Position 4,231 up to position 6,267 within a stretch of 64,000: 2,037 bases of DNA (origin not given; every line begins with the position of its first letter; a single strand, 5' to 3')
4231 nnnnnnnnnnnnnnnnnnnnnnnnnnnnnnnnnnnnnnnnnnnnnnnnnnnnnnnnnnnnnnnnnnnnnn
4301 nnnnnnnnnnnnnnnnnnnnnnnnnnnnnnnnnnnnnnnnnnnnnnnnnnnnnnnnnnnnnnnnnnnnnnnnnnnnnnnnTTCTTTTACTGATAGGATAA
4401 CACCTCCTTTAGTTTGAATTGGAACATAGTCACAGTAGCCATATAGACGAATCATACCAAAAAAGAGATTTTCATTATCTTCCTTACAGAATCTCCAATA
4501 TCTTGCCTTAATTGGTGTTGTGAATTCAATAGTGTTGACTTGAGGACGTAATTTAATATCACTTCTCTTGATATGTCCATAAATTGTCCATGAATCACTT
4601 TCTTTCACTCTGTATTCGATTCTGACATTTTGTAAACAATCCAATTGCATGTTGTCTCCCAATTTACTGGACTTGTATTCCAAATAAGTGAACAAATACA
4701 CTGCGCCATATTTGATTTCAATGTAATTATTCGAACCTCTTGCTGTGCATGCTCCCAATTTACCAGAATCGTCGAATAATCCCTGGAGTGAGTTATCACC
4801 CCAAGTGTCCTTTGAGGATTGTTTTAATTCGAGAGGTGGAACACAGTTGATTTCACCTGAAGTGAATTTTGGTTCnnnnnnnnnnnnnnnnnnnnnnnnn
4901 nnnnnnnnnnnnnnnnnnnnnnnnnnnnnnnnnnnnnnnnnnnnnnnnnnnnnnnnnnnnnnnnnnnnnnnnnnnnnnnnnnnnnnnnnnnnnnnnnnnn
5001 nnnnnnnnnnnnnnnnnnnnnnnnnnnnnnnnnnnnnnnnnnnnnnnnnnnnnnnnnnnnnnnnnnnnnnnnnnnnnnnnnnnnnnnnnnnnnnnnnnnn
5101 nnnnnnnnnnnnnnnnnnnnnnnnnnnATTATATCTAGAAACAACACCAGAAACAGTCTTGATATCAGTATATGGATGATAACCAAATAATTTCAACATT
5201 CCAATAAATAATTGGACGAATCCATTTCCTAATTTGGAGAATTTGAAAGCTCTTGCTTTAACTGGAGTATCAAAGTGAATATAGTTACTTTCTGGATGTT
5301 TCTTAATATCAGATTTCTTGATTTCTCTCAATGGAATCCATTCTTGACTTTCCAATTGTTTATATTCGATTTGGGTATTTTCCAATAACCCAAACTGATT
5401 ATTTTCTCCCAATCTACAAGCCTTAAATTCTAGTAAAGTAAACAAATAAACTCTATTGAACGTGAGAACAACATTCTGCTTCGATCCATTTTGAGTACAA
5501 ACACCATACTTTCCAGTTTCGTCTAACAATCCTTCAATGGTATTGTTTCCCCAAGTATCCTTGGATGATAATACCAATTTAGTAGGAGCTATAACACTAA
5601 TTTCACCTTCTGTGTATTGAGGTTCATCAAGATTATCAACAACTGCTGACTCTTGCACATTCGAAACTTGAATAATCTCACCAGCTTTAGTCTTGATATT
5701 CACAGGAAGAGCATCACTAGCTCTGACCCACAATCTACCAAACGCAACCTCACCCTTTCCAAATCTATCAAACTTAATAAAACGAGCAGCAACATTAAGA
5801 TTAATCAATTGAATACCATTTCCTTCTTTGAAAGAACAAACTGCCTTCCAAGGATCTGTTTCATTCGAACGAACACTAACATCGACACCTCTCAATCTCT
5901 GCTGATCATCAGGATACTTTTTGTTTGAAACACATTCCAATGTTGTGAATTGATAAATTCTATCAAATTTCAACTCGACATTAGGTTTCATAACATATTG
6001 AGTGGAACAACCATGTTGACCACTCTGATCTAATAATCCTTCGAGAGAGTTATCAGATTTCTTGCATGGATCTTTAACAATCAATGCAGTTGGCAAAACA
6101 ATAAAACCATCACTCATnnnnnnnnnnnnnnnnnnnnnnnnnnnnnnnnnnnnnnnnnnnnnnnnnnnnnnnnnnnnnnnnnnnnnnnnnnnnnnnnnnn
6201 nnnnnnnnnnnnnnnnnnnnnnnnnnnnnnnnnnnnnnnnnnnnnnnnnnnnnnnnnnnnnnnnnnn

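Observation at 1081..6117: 1678-aa protein composed of ~9 tandem galactose-binding-like modules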

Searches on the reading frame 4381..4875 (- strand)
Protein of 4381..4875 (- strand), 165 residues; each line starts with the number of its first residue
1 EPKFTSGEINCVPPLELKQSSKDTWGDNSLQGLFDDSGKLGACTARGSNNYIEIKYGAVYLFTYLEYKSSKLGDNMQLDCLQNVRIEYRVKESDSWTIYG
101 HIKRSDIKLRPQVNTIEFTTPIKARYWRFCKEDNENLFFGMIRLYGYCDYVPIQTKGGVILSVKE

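Call 18: search_protein_families(library=pfam, proteins=[window:4381-4875:-], max_evalue=10)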
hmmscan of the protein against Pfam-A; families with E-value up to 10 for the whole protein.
seq(165 aa): 1 family
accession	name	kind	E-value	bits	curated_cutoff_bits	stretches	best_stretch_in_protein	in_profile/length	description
PF00754.31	F5_F8_type_C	-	4.1e-06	27.4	28.2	1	19-129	4-110/127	F5/8 type C domain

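Call 24: search_solved_structures(query=A2, max_evalue=1, show_alignments=2)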
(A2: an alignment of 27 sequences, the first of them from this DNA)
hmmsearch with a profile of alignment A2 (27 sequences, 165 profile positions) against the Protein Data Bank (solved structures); distinct sequences matched with E-value up to 1: 3.
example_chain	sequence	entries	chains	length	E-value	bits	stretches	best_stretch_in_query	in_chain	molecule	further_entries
2w1q_A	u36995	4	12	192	0.034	17.2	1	81-134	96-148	HYALURONOGLUCOSAMINIDASE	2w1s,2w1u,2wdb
7rga_A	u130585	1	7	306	0.06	16.3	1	81-137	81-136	nano CLostridial Antibody Mimetic Protein 3 VHH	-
7rg7_A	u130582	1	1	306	0.1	15.6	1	81-133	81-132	nano CLostridial Antibody Mimetic Protein 8 VHH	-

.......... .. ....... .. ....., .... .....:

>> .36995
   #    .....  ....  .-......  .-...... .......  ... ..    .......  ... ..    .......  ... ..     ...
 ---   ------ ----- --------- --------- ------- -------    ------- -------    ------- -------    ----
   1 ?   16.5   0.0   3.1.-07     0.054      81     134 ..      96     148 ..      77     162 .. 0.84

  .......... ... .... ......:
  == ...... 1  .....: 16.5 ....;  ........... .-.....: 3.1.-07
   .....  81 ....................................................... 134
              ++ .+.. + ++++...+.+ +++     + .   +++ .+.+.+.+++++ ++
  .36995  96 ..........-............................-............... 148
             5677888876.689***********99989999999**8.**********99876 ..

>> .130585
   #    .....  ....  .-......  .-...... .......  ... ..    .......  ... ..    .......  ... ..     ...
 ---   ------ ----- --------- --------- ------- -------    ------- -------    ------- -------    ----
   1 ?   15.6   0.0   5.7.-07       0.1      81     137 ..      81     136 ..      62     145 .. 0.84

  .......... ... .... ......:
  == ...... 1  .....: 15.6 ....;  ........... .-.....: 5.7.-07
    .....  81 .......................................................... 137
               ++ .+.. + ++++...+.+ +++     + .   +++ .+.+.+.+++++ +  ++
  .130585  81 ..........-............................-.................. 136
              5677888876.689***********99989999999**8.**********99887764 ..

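Call 32: predict_structure(alignment_id=A2)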
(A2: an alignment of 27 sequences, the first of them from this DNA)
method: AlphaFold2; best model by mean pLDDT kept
length: 165 residues; sequences in the alignment: 27
mean_pLDDT: 94.5   pTM: 0.89
mean pLDDT of the five models: 94.5, 94.2, 93.4, 93.0, 92.1
residues with pLDDT >= 90: 142; 70-90: 22; 50-70: 1; < 50: 0
segments of 3 or more residues with pLDDT < 50: none
pLDDT, mean of each block of 10 residues (from residue 1): 90 98 96 94 95 98 97 86 97 98 92 95 98 94 97 94 80
secondary structure, 60 per line:
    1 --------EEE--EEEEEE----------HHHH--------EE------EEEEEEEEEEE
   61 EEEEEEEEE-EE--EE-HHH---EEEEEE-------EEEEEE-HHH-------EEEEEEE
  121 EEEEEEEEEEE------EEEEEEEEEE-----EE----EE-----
elements in order: E9-11 E14-19 H30-33 E50-69 E84-89 E97-102 E114-131 E138-147

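Call 36: fold_search(model_id=the predicted structure, library=pdb)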
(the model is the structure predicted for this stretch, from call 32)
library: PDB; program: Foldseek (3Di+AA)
matches with E <= 10: 1476; with E <= 0.001: 293
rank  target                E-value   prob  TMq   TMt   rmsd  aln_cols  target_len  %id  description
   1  4gwj_A                1.8e-07  1.00  0.60  0.69   3.7       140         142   15  His 62 mutant of the lectin binding domain of Lectinolysin complexed with Lewis b (released 2012-11-21)
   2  3cqo_A                1.9e-07  1.00  0.60  0.36   4.3       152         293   18  Crystal structure of a f-lectin (fucolectin) from morone saxatilis (striped bass) serum (released 2009-04-28)
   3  2v72                  2.5e-07  1.00  0.62  0.73   3.4       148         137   11  The structure of the family 32 CBM from C. perfringens NanJ in complex with galactose (released 2007-08-21)
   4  5zu6                  2.7e-07  1.00  0.56  0.61   4.5       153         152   16  A CBM32 derived from alginate lyase B (AlyB-OU02) (released 2018-06-20)
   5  5zu5                  2.7e-07  1.00  0.58  0.22   4.9       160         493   16  Crystal structure of a full length alginate lyase with CBM domain (released 2018-06-27)
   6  2j22                  3.0e-07  1.00  0.62  0.73   3.4       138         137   19  Structure of a Streptococcus pneumoniae fucose binding module, SpX-3 (released 2006-09-06)
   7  4gwi_A                3.4e-07  1.00  0.60  0.67   3.7       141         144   14  His 62 mutant of the lectin binding domain of lectinolysin complexed with Lewis y (released 2012-11-21)
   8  7blg                  4.2e-07  1.00  0.61  0.70   4.2       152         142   12  Structure of CBM BT3015C from Bacteroides thetaiotaomicron in complex with galactose (released 2022-03-02)
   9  3lek_A                4.9e-07  1.00  0.61  0.70   3.7       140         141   15  Lectin Domain of Lectinolysin complexed with Lewis B Antigen (released 2010-12-29)
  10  3le0                  5.2e-07  1.00  0.60  0.68   4.0       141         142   15  Lectin Domain of Lectinolysin complexed with Glycerol (released 2010-12-29)
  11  3lei                  5.8e-07  1.00  0.60  0.68   3.9       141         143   14  Lectin Domain of Lectinolysin complexed with Fucose (released 2010-12-29)
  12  2j1r_A                6.8e-07  1.00  0.61  0.70   5.0       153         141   14  Structure of a Streptococcus pneumoniae fucose binding module (released 2006-09-06)
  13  7d29                  8.0e-07  1.00  0.58  0.71   4.9       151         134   14  CBM32 of AlyQ (released 2020-12-30)
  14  7jnd                  8.0e-07  1.00  0.58  0.27   4.2       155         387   12  The structure of CBM32-1 and CBM32-2 domains from Clostridium perfringens ZmpB (released 2021-02-03)
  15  1k12                  8.9e-07  1.00  0.60  0.63   4.5       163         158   12  Fucose Binding lectin (released 2002-07-31)
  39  2w1q_B                4.0e-06  1.00  0.57  0.67   3.6       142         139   20  Unique ligand binding specificity for a family 32 Carbohydrate- Binding Module from the Mu toxin produced by Clostridi (released 2009-05-05)
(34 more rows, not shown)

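Call 37: search_protein_representatives(alignment_id=A2)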
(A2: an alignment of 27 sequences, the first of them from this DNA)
Query: 27 sequences, 165 profile positions. Proteins with E-value up to 0.001 (for the whole library): 32; up to 1e-10: 14; up to 1e-30: 4. The best 32 are listed.
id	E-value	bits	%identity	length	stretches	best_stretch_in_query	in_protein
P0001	0.0e+00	1212.5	-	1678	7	1-164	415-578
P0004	8.9e-264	881.0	-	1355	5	1-164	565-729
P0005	9.4e-75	266.2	-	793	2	1-160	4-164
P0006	5.8e-59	214.9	-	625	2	4-163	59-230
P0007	8.5e-24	100.5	-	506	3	13-149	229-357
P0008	5.7e-21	91.3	-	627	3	12-152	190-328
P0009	2.1e-19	86.2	-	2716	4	74-154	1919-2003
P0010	8.9e-18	80.9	-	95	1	8-77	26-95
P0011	1.3e-17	80.3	-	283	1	8-158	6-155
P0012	2.0e-17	79.8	-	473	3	17-146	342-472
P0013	2.6e-17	79.4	-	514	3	30-146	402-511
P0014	8.7e-13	64.7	-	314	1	9-155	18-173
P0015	1.1e-12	64.4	-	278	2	20-142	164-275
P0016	3.1e-12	62.9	-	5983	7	77-121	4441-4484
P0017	1.2e-10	57.7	-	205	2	17-147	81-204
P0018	7.6e-10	55.1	-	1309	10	5-34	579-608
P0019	1.8e-08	50.6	-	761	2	16-149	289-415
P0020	5.7e-08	49.0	-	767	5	17-144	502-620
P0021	7.3e-08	48.7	-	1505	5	82-133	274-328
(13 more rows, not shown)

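Call 39: list_cluster_members(proteins=[P0005, P0006, P0007, P0008, P0009, P0011, P0012, P0014, P0016, P0018])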
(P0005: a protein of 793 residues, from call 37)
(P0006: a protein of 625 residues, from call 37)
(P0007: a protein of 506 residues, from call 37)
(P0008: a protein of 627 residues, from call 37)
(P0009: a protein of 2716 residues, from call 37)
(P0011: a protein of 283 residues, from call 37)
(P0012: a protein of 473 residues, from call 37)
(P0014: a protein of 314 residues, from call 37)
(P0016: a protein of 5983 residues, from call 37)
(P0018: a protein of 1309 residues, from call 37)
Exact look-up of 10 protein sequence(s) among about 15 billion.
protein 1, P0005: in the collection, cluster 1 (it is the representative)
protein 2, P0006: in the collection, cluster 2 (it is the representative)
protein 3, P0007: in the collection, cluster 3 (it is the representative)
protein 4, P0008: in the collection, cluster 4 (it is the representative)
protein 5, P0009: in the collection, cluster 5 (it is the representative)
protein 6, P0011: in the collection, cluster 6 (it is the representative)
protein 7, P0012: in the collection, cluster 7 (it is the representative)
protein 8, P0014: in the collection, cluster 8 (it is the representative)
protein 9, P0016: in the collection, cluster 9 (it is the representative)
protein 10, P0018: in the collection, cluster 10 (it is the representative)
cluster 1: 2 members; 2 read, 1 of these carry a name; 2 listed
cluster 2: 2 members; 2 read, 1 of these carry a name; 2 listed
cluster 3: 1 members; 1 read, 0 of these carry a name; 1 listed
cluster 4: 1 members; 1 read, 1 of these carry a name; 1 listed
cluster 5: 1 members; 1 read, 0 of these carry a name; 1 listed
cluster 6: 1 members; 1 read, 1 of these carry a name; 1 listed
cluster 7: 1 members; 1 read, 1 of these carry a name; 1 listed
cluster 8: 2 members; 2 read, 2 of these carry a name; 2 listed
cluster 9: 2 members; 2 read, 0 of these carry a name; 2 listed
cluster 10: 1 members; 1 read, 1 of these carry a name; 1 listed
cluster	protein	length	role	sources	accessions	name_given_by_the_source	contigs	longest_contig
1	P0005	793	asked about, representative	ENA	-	-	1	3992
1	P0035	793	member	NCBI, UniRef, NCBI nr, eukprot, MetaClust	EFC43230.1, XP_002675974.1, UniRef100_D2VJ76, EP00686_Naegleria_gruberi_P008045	predicted protein [Naegleria gruberi] | Predicted protein n=1 Tax=Naegleria gruberi TaxID=5762 RepID=D2VJ76_NAEGR | uncharacterized protein NAEGRDRAFT_49987 [Naegleria gruberi]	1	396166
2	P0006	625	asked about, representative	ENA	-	-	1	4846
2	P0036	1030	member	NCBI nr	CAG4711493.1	unnamed protein product [Naegleria fowleri]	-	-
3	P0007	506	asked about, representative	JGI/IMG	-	-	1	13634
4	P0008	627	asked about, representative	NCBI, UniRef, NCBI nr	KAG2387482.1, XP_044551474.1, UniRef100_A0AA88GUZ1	hypothetical protein C9374_001814 [Naegleria lovaniensis] | F5/8 type C domain-containing protein n=1 Tax=Naegleria lovaniensis TaxID=51637 ... | uncharacterized protein C9374_001814 [Naegleria lovaniensis]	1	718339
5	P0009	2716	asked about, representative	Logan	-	-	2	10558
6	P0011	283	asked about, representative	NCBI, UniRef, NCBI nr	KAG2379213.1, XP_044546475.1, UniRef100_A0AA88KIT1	hypothetical protein C9374_007352 [Naegleria lovaniensis] | Uncharacterized protein n=1 Tax=Naegleria lovaniensis TaxID=51637 RepID=A0AA88KIT1_NAELO | uncharacterized protein C9374_007352 [Naegleria lovaniensis]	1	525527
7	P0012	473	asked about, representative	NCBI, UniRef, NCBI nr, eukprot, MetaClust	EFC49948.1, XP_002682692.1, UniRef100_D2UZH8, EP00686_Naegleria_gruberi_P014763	predicted protein [Naegleria gruberi] | Predicted protein n=1 Tax=Naegleria gruberi TaxID=5762 RepID=D2UZH8_NAEGR | uncharacterized protein NAEGRDRAFT_61942 [Naegleria gruberi]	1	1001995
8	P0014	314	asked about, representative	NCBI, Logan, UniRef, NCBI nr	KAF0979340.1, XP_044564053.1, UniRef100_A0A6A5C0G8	hypothetical protein FDP41_001683 [Naegleria fowleri] | Uncharacterized protein n=1 Tax=Naegleria fowleri TaxID=5763 RepID=A0A6A5C0G8_NAEFO | uncharacterized protein FDP41_001683 [Naegleria fowleri]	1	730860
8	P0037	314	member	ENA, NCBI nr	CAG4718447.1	unnamed protein product [Naegleria fowleri]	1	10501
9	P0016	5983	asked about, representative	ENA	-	-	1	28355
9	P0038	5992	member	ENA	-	-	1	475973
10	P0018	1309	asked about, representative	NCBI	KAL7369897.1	hypothetical protein ABVT39_012603 [Epinephelus coioides]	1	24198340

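Call 43: search_protein_families(library=pfam, proteins=[P0005, P0007, P0008, P0009, P0011, P0012, P0019, P0020, P0021], max_evalue=0.01)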
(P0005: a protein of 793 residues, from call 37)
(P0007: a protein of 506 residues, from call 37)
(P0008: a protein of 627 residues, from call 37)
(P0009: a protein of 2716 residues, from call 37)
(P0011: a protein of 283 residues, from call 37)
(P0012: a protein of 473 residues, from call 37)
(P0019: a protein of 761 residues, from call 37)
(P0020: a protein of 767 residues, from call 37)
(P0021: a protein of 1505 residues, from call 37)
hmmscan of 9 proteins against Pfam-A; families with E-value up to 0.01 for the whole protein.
P0005 (793 aa): 0 families

P0007 (506 aa): 1 family
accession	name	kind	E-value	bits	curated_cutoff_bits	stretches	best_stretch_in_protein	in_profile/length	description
PF00754.31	F5_F8_type_C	-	0.0029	18.2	28.2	0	266-331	34-101/127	F5/8 type C domain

P0008 (627 aa): 2 families
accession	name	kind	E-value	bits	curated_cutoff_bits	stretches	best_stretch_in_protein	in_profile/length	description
PF00754.31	F5_F8_type_C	-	7.6e-15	55.6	28.2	2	529-612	30-116/127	F5/8 type C domain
PF22633.2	F5_F8_type_C_2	-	1.6e-14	54.7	27.8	2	528-606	14-91/91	NedA-like, galactose-binding domain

P0009 (2716 aa): 8 families
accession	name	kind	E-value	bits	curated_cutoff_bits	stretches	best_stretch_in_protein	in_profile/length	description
PF00041.27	fn3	-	2.5e-105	345.3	25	13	535-609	3-82/84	Fibronectin type III domain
PF16656.11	Pur_ac_phosph_N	-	4.7e-41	139.7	30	4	545-612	34-93/93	Purple acid Phosphatase, N-terminal domain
PF25059.1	FN3_DSCAM-DSCAML_C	-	7.7e-22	77.9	39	0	213-253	31-73/89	DSCAM/DSCAML C-terminal Fn3-like domain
PF25788.1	Ig_Rha78A_N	-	1.2e-18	67.7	27.4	0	1778-1809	69-101/105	Rha78A-like, N-terminal immunoglobulin domain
PF00754.31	F5_F8_type_C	-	8e-14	52.3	28.2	2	2091-2212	6-122/127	F5/8 type C domain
PF18962.6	Por_Secre_tail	-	9.2e-06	26.3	27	1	2662-2714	20-74/75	Secretion system C-terminal sorting domain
PF17425.8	Arylsulfotran_N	-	2.4e-05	24.7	24.2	0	979-1016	51-87/88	Arylsulfotransferase Ig-like domain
PF24943.1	Fn3_Dep-1_2nd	-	5.6e-05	23.4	27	0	897-926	61-91/97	Dep-1 second Fn3-like domain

P0011 (283 aa): 0 families

P0012 (473 aa): 2 families
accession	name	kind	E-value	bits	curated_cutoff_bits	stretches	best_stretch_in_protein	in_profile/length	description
PF00754.31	F5_F8_type_C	-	1.2e-10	42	28.2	1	373-449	32-111/127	F5/8 type C domain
PF22633.2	F5_F8_type_C_2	-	1.8e-06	28.9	27.8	0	372-448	16-91/91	NedA-like, galactose-binding domain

P0019 (761 aa): 2 families
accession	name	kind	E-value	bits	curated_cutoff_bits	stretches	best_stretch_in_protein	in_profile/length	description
PF00754.31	F5_F8_type_C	-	3e-07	31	28.2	1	314-398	26-112/127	F5/8 type C domain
PF22633.2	F5_F8_type_C_2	-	7.4e-05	23.7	27.8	1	316-395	13-90/91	NedA-like, galactose-binding domain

P0020 (767 aa): 4 families
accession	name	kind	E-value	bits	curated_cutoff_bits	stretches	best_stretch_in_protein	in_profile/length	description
PF00754.31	F5_F8_type_C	-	5.5e-26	91.6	28.2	4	234-327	17-113/127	F5/8 type C domain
PF22633.2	F5_F8_type_C_2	-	5.6e-17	62.6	27.8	0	529-607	16-91/91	NedA-like, galactose-binding domain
PF07738.19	Sad1_UNC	-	8.4e-09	36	22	0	659-754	7-107/132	Sad1 / UNC-like C-terminal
PF05605.18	zf-Di19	-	0.00034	21.2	27.5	1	82-125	2-46/54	Drought induced 19 protein (Di19), zinc-binding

P0021 (1505 aa): 4 families
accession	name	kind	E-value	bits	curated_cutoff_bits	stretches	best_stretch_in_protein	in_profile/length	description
PF00754.31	F5_F8_type_C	-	8.6e-11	42.5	28.2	3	525-654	12-126/127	F5/8 type C domain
PF16391.11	DUF5000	-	2e-08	35.1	25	0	269-343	49-139/141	Domain of unknown function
PF09248.15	DUF1965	-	0.00016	21.8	23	0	267-296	14-43/69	Domain of unknown function (DUF1965)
PF19615.4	DUF6120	-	0.00084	19.8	27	0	700-738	27-65/92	Family of unknown function (DUF6120)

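Call 60: search_protein_families(library=pfam, alignment_id=A2, max_evalue=1)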
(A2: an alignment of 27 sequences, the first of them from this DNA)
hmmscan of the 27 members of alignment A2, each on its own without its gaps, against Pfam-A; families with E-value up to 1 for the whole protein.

A. member 1, seq(165 aa): 1 family
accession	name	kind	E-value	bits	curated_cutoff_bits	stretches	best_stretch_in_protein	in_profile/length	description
PF00754.31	F5_F8_type_C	-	4.1e-06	27.4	28.2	1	19-129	4-110/127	F5/8 type C domain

B. families by the number of members that match (of 27 scanned): 8 families
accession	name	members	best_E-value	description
PF00754.31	F5_F8_type_C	11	8.2e-08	F5/8 type C domain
PF22633.2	F5_F8_type_C_2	3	0.00018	NedA-like, galactose-binding domain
PF21114.3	DDR1-2_DS-like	3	0.07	Discoidin domain-containing receptor 1/2, DS-like domain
PF03174.19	CHB_HEX_C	1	0.021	Chitobiase/beta-hexosaminidase C-terminal domain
PF19531.4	DUF6058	1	0.1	Family of unknown function (DUF6058)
PF02192.22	PI3K_p85B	1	0.13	PI3-kinase family, p85-binding domain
PF13212.11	DUF4020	1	0.17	Domain of unknown function (DUF4020)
PF20794.3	bPH_7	1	0.19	Bacterial PH domain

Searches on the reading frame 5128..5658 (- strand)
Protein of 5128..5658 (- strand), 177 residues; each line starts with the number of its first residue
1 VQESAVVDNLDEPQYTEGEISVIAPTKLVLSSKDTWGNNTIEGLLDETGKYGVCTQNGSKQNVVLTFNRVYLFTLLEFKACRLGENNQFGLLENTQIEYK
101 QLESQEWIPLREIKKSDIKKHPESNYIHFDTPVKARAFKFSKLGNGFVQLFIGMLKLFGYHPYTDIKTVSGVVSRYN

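Call 18: search_protein_families(library=pfam, proteins=[window:5128-5658:-], max_evalue=10)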
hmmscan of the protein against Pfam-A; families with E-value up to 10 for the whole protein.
seq(177 aa): 3 families
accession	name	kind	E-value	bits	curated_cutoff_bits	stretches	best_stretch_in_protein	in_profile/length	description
PF00754.31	F5_F8_type_C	-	9.1e-05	23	28.2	1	35-144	8-114/127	F5/8 type C domain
PF19531.4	DUF6058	-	0.11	13.2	25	1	48-64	45-61/126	Family of unknown function (DUF6058)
PF20794.3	bPH_7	-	0.22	11.5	25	1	99-142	70-113/135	Bacterial PH domain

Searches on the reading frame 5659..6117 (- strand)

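Call 18: search_protein_families(library=pfam, proteins=[window:5659-6117:-], max_evalue=10)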
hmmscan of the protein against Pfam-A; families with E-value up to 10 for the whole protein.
seq(153 aa): 1 family
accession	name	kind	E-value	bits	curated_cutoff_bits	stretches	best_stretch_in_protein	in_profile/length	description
PF21114.3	DDR1-2_DS-like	-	0.087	13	27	1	46-92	80-126/177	Discoidin domain-containing receptor 1/2, DS-like domain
